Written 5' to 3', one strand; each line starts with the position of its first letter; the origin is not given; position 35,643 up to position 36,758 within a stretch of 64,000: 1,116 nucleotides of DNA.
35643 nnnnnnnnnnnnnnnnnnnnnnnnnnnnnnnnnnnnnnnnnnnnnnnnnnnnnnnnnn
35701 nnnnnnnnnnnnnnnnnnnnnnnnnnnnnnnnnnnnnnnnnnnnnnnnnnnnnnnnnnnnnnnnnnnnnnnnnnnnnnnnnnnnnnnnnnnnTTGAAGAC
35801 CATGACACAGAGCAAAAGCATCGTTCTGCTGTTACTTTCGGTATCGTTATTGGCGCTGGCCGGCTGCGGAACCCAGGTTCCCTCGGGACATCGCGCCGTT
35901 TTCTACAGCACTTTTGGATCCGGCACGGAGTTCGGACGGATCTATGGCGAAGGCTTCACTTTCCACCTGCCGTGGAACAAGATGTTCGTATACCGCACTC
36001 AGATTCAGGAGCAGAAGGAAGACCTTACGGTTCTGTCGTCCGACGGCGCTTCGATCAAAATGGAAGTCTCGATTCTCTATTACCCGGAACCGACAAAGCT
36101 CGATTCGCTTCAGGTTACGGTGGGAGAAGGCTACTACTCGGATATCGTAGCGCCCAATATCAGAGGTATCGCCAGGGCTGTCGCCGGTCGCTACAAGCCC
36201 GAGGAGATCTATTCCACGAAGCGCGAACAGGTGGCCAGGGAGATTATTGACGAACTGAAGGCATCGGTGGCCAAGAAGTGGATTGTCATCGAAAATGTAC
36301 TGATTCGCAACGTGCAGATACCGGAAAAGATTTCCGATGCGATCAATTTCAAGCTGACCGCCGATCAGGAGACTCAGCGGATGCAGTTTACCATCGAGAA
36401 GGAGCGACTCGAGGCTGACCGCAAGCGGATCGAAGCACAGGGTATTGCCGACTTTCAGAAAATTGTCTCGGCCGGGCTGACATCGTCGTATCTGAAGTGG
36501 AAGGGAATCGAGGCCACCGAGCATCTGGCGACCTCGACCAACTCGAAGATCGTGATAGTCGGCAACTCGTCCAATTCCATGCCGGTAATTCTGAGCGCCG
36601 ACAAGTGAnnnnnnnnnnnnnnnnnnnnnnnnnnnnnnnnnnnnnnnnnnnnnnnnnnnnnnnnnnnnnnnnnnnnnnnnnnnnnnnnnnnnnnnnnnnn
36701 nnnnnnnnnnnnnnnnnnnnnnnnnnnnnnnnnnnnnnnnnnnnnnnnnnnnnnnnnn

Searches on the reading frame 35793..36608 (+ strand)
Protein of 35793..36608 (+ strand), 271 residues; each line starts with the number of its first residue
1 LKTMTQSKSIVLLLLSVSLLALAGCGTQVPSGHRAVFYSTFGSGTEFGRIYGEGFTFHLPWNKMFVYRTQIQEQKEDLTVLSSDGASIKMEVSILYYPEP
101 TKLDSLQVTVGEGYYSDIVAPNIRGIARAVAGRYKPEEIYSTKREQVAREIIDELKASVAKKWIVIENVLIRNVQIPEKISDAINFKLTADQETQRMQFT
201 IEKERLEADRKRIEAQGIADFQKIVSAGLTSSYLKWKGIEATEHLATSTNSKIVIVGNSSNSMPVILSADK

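Call 17: search_protein_families(library=pfam, proteins=[window:35793-36608:+], max_evalue=0.01)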
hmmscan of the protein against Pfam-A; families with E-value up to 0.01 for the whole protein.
window:35793-36608:+ (271 aa): 1 family
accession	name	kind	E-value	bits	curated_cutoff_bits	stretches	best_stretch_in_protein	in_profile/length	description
PF01145.31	Band_7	-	3.2e-30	105.9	23.6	1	28-206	2-174/176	SPFH domain / Band 7 family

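Call 111: find_homologous_proteins(query=window:35793-36608:+, max_evalue=1e-60)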
Query window:35793-36608:+ (271 aa): 826 proteins with E <= 1e-60 among 8000 candidates; the best 120 are listed.
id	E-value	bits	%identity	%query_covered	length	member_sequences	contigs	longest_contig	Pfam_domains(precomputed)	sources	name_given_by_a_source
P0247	8.4e-168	574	99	99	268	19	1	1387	PF01145.32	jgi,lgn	jgi:regulator of protease activity HflC (stomatin/prohibitin superfamily)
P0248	7.8e-151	518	88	99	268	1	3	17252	PF01145.32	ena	-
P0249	1.3e-142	491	83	99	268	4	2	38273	PF01145.32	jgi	-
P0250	2.0e-135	468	83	92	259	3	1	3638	PF01145.32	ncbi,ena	-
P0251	1.5e-133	462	82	91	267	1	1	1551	PF01145.32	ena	-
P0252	3.1e-133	461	76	99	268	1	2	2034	PF01145.32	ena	-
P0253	4.3e-133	460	77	99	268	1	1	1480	PF01145.32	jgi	jgi:regulator of protease activity HflC (stomatin/prohibitin superfamily)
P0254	1.5e-132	458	75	99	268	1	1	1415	PF01145.32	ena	-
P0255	2.1e-132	458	76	99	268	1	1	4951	PF01145.32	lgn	-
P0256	2.5e-132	458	76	99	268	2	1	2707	PF01145.32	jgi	-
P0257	1.1e-130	452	75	99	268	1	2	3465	PF01145.32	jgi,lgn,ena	-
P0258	3.4e-130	451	74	99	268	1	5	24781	PF01145.32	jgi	-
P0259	3.8e-130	451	76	99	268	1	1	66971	PF01145.32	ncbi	-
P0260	4.8e-130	450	74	100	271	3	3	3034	PF01145.32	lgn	-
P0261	3.6e-129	447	76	99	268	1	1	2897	PF01145.32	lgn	-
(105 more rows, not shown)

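Call 112: find_encoding_contigs(protein=P0248, flank=4000, max_places=4)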
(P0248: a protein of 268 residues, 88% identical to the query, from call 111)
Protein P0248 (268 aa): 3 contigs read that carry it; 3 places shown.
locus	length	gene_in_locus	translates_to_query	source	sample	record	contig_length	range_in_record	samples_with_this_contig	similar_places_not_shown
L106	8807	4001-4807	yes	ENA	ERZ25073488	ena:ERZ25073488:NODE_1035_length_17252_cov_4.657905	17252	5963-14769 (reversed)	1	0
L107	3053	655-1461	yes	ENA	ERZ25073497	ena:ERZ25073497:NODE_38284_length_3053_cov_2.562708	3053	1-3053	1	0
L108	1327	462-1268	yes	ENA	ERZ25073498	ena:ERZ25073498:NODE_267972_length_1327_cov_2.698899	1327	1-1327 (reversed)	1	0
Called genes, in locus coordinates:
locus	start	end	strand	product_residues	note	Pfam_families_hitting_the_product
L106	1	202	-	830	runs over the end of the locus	PF07244:POTRA, PF01103:Omp85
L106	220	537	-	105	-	PF00829:Ribosomal_L21p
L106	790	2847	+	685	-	PF04851:ResIII, PF00270:DEAD (faint), PF17757:UvrB_inter, PF27431:UvrB_3rd, PF00271:Helicase_C, PF12344:UvrB, PF02151:UVR (weak)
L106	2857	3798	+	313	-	-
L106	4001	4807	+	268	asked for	PF01145:Band_7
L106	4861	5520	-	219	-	PF13386:DsbD_2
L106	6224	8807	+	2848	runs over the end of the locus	?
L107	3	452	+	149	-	?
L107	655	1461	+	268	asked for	PF01145:Band_7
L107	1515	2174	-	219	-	PF13386:DsbD_2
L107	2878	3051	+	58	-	?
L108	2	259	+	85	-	?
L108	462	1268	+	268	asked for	PF01145:Band_7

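Call 113: find_encoding_contigs(protein=P0249, flank=4000, max_places=4)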
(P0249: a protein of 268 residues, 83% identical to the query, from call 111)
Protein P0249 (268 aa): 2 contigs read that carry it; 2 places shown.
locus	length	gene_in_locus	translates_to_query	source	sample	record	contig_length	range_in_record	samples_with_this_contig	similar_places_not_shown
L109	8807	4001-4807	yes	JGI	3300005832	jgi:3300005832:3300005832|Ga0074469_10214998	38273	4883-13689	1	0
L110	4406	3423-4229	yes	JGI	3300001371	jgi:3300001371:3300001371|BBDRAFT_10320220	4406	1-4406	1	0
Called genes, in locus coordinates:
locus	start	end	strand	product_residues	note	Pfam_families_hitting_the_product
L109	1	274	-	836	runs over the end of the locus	PF07244:POTRA, PF01103:Omp85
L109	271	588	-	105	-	PF00829:Ribosomal_L21p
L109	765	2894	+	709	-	PF00270:DEAD (faint), PF04851:ResIII, PF17757:UvrB_inter, PF27431:UvrB_3rd, PF00271:Helicase_C, PF12344:UvrB, PF02151:UVR (weak)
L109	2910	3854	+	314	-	-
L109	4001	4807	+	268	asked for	PF01145:Band_7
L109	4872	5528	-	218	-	PF13386:DsbD_2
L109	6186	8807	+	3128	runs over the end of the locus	PF00801:PKD (faint), PF13860:FlgD_ig (faint), PF22352:K319L-like_PKD (faint), PF19077:Big_13 (faint), PF18962:Por_Secre_tail (faint), PF13585:CHU_C (faint)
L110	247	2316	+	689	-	PF00270:DEAD (faint), PF04851:ResIII, PF17757:UvrB_inter, PF27431:UvrB_3rd, PF00271:Helicase_C, PF12344:UvrB, PF02151:UVR (weak)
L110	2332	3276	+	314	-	-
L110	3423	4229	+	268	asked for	PF01145:Band_7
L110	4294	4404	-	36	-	?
